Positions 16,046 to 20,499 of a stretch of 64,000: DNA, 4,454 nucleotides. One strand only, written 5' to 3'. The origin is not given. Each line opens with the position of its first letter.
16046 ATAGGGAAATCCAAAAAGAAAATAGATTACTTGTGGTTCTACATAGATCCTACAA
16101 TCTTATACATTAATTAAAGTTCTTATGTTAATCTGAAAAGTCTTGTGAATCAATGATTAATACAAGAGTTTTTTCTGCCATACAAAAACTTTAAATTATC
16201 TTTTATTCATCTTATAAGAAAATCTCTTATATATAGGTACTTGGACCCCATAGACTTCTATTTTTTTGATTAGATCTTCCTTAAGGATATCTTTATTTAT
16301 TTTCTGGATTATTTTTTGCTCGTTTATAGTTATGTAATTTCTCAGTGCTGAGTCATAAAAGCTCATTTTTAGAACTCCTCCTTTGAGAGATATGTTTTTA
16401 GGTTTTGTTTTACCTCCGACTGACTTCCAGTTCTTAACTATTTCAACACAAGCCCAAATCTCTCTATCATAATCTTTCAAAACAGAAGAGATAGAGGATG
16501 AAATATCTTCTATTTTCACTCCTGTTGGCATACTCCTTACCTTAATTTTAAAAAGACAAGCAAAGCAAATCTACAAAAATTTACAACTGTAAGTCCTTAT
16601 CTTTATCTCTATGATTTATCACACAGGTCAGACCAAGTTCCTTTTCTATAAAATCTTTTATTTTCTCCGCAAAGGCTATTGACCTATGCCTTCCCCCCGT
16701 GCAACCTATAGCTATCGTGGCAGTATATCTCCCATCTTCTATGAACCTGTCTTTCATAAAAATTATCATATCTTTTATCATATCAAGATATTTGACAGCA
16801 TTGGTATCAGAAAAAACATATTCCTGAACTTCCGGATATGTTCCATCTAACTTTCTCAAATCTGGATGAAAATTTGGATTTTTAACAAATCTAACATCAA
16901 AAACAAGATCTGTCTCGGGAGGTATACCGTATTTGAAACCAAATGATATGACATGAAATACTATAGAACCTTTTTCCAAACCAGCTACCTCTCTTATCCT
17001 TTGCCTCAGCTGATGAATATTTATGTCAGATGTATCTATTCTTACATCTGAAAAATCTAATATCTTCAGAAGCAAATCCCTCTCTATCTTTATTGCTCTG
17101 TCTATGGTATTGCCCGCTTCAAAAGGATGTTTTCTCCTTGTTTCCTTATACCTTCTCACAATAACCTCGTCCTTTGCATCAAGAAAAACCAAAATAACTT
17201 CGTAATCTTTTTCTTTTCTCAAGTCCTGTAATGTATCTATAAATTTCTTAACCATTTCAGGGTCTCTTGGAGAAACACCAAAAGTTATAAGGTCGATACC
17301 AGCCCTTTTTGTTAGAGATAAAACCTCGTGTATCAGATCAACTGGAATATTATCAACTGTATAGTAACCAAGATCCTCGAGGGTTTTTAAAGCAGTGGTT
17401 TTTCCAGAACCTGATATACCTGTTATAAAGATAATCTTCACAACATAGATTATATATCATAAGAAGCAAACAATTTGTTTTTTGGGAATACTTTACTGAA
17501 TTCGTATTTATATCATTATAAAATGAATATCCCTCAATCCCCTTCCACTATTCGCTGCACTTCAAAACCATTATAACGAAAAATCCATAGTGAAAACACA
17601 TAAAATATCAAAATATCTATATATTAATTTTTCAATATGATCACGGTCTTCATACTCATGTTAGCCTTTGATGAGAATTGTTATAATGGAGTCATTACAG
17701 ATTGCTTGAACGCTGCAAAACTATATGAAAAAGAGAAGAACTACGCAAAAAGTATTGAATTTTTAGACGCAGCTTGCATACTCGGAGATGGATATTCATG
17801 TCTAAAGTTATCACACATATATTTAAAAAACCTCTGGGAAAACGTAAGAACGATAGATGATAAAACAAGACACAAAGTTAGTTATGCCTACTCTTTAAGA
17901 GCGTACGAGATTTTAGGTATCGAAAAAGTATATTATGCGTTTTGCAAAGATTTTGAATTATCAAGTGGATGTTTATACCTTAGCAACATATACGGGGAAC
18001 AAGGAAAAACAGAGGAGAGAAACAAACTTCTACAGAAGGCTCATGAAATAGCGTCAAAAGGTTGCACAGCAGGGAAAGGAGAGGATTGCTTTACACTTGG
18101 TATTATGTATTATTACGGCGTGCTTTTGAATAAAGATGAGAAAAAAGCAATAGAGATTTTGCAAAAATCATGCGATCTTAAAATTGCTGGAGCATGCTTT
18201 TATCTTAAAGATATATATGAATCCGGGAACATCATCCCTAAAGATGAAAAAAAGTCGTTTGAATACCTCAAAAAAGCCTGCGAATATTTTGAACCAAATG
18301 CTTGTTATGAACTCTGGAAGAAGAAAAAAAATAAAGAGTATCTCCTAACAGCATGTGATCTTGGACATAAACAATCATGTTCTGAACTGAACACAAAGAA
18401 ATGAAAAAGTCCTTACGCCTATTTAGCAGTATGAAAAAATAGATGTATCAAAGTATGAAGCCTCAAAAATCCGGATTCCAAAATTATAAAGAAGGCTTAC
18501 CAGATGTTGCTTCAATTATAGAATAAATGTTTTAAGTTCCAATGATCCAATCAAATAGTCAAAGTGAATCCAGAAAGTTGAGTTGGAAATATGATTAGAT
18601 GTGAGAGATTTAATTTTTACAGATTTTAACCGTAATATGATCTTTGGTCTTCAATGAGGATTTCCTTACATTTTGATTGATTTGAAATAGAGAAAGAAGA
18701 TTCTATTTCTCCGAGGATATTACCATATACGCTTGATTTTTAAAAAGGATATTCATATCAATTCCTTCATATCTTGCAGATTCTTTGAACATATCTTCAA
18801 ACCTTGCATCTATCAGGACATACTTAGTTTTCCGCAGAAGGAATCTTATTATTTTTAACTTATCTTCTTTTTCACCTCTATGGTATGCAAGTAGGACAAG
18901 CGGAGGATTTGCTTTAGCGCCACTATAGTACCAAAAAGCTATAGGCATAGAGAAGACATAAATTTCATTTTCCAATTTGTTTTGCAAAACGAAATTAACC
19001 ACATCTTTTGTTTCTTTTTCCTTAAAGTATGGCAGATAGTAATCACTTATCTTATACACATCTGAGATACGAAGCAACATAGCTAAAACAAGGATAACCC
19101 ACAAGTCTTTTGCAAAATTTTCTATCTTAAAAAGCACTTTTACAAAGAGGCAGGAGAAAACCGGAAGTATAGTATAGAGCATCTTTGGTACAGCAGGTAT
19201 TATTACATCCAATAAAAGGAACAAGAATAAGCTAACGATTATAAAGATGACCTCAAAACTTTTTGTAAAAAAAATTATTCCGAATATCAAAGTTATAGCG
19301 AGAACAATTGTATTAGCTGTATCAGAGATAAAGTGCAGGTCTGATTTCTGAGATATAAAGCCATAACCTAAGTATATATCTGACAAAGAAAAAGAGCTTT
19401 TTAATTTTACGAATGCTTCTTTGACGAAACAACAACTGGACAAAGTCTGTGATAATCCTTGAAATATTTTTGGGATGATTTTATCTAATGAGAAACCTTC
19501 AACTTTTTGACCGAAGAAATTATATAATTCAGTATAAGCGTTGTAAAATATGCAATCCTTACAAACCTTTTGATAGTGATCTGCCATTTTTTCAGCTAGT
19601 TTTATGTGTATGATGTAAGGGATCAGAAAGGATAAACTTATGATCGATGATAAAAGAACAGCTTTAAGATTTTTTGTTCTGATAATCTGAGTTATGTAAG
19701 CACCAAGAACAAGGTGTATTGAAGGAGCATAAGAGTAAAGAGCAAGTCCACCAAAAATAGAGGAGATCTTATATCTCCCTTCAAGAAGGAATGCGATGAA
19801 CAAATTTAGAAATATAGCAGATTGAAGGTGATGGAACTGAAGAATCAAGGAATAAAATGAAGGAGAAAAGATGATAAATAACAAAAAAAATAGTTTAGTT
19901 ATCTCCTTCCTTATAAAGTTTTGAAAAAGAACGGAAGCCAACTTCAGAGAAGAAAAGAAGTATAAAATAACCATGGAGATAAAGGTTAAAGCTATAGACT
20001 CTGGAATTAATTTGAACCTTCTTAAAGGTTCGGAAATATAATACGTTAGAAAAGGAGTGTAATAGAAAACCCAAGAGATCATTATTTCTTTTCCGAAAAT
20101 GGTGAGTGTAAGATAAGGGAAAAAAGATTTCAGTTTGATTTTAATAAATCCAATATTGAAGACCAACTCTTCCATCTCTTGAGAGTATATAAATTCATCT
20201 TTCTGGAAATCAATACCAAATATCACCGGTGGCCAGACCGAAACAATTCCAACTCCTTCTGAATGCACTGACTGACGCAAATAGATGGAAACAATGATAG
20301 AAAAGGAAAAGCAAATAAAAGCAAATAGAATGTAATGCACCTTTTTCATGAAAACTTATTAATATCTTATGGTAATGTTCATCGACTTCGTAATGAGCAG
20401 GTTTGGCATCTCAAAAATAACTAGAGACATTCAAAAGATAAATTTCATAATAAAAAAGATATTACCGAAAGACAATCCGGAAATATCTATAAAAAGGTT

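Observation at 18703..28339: Candidate undescribed system: duplicated radical-SAM + polytopic-membrane-protein modules with prenyl-handling genes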

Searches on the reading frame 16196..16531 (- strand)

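Call 82: search_protein_families(library=pfam, proteins=[window:16196-16531:-], max_evalue=0.01)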
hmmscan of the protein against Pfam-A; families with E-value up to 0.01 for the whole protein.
window:16196-16531:- (111 aa): 1 family
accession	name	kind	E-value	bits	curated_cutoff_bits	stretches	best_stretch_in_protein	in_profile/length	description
PF05258.17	DciA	-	0.0036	17.9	24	1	38-93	32-89/89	Dna[CI] antecedent, DciA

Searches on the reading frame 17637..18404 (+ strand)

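Call 3: search_protein_families(library=pfam, proteins=[window:17637-18404:+], max_evalue=0.1)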
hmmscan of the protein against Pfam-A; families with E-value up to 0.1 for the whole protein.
window:17637-18404:+ (255 aa): 2 families
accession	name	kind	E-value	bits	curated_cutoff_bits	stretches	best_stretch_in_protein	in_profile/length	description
PF08238.18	Sel1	-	4.9e-12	46.3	30.7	2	154-181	7-34/36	Sel1 repeat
PF13424.12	TPR_12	-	0.093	13.4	30.1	0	115-180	9-73/77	Tetratricopeptide repeat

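Call 4: search_protein_families(library=ncbifam, proteins=[window:17637-18404:+], max_evalue=0.1)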
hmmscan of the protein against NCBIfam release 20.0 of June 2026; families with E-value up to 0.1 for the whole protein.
window:17637-18404:+ (255 aa): 2 families
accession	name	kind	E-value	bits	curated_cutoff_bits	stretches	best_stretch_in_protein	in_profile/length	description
NF038194.1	AlgK_TPR_lipo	equivalog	4.5e-05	22.3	700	1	140-216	290-365/448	alginate biosynthesis TPR repeat lipoprotein AlgK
NF047621.1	FlgprotMotXVib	equivalog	0.0074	15.8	330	1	151-219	75-143/211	flagellar protein MotX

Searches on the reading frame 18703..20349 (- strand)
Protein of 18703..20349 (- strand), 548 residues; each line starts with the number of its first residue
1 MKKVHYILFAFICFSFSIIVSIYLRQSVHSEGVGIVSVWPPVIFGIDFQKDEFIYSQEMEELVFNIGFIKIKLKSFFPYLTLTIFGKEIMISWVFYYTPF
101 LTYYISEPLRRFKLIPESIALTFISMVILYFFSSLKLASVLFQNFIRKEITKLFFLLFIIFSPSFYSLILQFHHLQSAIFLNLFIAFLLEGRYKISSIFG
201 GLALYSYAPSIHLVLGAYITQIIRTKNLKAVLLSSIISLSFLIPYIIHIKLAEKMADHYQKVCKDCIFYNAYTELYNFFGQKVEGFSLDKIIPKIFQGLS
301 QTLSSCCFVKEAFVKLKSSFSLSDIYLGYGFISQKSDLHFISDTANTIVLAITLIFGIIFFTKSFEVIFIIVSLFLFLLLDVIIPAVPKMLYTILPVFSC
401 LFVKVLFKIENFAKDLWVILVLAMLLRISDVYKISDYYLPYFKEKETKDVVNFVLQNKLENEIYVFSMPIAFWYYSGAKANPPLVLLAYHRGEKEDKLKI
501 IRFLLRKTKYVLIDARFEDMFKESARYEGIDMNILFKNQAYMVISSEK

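Call 3: search_protein_families(library=pfam, proteins=[window:18703-20349:-], max_evalue=0.1)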
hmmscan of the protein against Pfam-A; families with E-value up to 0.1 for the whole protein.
window:18703-20349:- (548 aa): 0 families

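Call 4: search_protein_families(library=ncbifam, proteins=[window:18703-20349:-], max_evalue=0.1)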
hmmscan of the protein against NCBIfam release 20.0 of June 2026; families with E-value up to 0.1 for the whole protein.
window:18703-20349:- (548 aa): 0 families

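Call 25: search_solved_structures(query=A3, max_evalue=10)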
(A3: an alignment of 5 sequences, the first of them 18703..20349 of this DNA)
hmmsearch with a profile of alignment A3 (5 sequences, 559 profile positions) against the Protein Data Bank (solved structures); distinct sequences matched with E-value up to 10: 1.
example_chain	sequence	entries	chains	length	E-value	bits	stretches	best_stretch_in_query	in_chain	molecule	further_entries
4cis_A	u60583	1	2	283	2.1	10.5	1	483-521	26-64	FORMAMIDOPYRIMIDIN DNA GLYCOSYLASE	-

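Call 50: find_homologous_proteins(query=window:18703-20349:-, max_evalue=0.001)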
Query window:18703-20349:- (548 aa): 6 proteins with E <= 0.001 among 8000 candidates.
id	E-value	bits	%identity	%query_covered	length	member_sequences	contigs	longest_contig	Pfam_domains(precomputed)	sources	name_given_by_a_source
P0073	0.0e+0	1143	98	100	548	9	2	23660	-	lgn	-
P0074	1.8e-224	765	66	95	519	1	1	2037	-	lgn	-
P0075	1.0e-154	535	69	67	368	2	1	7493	-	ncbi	ncbi:MAG: hypothetical protein QW068_02545, partial [Thermoplasmata archaeon]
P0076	7.0e-133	463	45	100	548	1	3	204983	-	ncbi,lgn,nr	ncbi:MAG: hypothetical protein NZ927_02550 [Candidatus Calescibacterium sp.]|nr:hypothetical protein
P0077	1.4e-131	459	46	100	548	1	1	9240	-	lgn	-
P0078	1.9e-122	428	43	96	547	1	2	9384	-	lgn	-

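Call 67: predict_structure(alignment_id=A6)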
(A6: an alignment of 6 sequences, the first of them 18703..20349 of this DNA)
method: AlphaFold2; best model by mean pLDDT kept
length: 548 residues; sequences in the alignment: 6
mean_pLDDT: 59.1   pTM: 0.62
mean pLDDT of the five models: 59.1, 58.6, 56.7, 55.0, 53.3
residues with pLDDT >= 90: 22; 70-90: 162; 50-70: 151; < 50: 213
segments of 3 or more residues with pLDDT < 50: 1-40, 76-118, 270-348, 380-389, 415-418, 425-442, 467-471, 488-491
pLDDT, mean of each block of 10 residues (from residue 1): 41 43 37 36 69 66 56 50 42 40 41 48 66 83 73 67 52 68 91 90 67 83 87 88 62 59 63 34 33 36 33 33 30 33 46 64 80 63 40 64 71 51 44 35 63 82 61 52 54 68 85 79 87 85 80
secondary structure, 60 per line:
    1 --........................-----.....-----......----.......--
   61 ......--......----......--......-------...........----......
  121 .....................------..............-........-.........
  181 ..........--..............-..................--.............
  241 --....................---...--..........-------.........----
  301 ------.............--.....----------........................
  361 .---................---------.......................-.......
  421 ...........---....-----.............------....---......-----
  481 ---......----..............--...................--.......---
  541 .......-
elements in order: H3-26 H32-36 E42-47 E52-55 E61-66 E69-74 E79-84 E87-92 H100-110 H115-141 H148-161 H163-170 H172-190 H193-206 H208-225 H228-240 H243-262 E266-268 H271-280 H288-296 H307-319 H322-326 H337-361 H365-380 H390-412 H414-431 H435-438 H444-456 E463-466 H470-475 H486-489 H494-507 E510-514 H515-528 E531-537 E541-547

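Call 71: fold_search(model_id=the predicted structure, library=pdb)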
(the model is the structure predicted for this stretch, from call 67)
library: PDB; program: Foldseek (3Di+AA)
matches with E <= 10: 393; with E <= 0.001: 6
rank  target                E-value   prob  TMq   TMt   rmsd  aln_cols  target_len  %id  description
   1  9s6t_A                3.5e-05  1.00  0.41  0.46  11.5       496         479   10  Ternary cryo-EM structure of chicken ALG12 with Dol25-PP-GlcNAc2Man7, Dol25-P-Man, and Fab (released 2026-03-18)
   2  7zli_A                2.1e-04  1.00  0.40  0.34  17.0       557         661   12  Cryo-EM structure of C-mannosyltransferase CeDPY19, in complex with Dol25-P-Man and bound to CMT2-Fab and anti-Fab nan (released 2023-01-11)
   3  8b6l_I                2.2e-04  1.00  0.40  0.33  15.6       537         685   10  Subtomogram average of the human Sec61-TRAP-OSTA-translocon (released 2022-12-07)
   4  5f15                  2.9e-04  1.00  0.40  0.41  10.7       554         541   11  Crystal Structure of ArnT from Cupriavidus metallidurans bound to Undecaprenyl phosphate (released 2016-02-17)
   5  7zlg_A                3.5e-04  1.00  0.43  0.37  15.4       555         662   13  Cryo-EM structure of C-mannosyltransferase CeDPY19, in complex with acceptor peptide and bound to CMT2-Fab and anti-Fa (released 2023-01-11)
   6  7zlh_A                4.0e-04  1.00  0.40  0.35  16.5       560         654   13  Cryo-EM structure of C-mannosyltransferase CeDPY19, in apo state, bound to CMT2-Fab and anti-Fab nanobody (released 2023-01-11)
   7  6gxc_A                2.3e-03  1.00  0.40  0.32  15.8       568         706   14  Bacterial oligosaccharyltransferase PglB in complex with an inhibitory peptide and a reactive lipid-linked oligosaccha (released 2018-11-14)
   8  5ogl_A                2.5e-03  1.00  0.39  0.32  15.1       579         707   13  Structure of bacterial oligosaccharyltransferase PglB in complex with an acceptor peptide and an lipid-linked oligosac (released 2017-10-25)
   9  3rce_A                5.7e-03  1.00  0.36  0.30  16.0       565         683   14  Bacterial oligosaccharyltransferase PglB (released 2011-06-15)
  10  6s7o_A                7.5e-03  1.00  0.40  0.35  15.6       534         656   12  Cryo-EM structure of human oligosaccharyltransferase complex OST-A (released 2019-12-18)
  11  9s6s_A                8.6e-03  1.00  0.41  0.41  13.3       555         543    9  Ternary cryo-EM structure of human ALG9 with Dol25-PP-GlcNAc2Man6, Dol25-P-Man and Fab (released 2026-03-18)
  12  9s6u_A                1.4e-02  1.00  0.40  0.40  10.9       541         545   11  Ternary cryo-EM structure of human ALG9 with Dol25-PP-GlcNAc2Man8, Dol25-P-Man and Fab (released 2026-03-18)
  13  8if8_B                1.3e-01  0.82  0.36  0.32  11.9       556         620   10  Arabinosyltransferase AftA (released 2023-05-31)
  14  2nxn_A                2.4e-01  0.77  0.12  0.23   7.0       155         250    9  T. thermophilus ribosomal protein L11 methyltransferase (PrmA) in complex with ribosomal protein L11 (released 2006-12-26)
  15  3cjq_D                2.4e-01  0.57  0.10  0.18   7.3       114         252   10  Ribosomal protein L11 methyltransferase (PrmA) in complex with dimethylated ribosomal protein L11 in space group P2121 (released 2008-05-20)
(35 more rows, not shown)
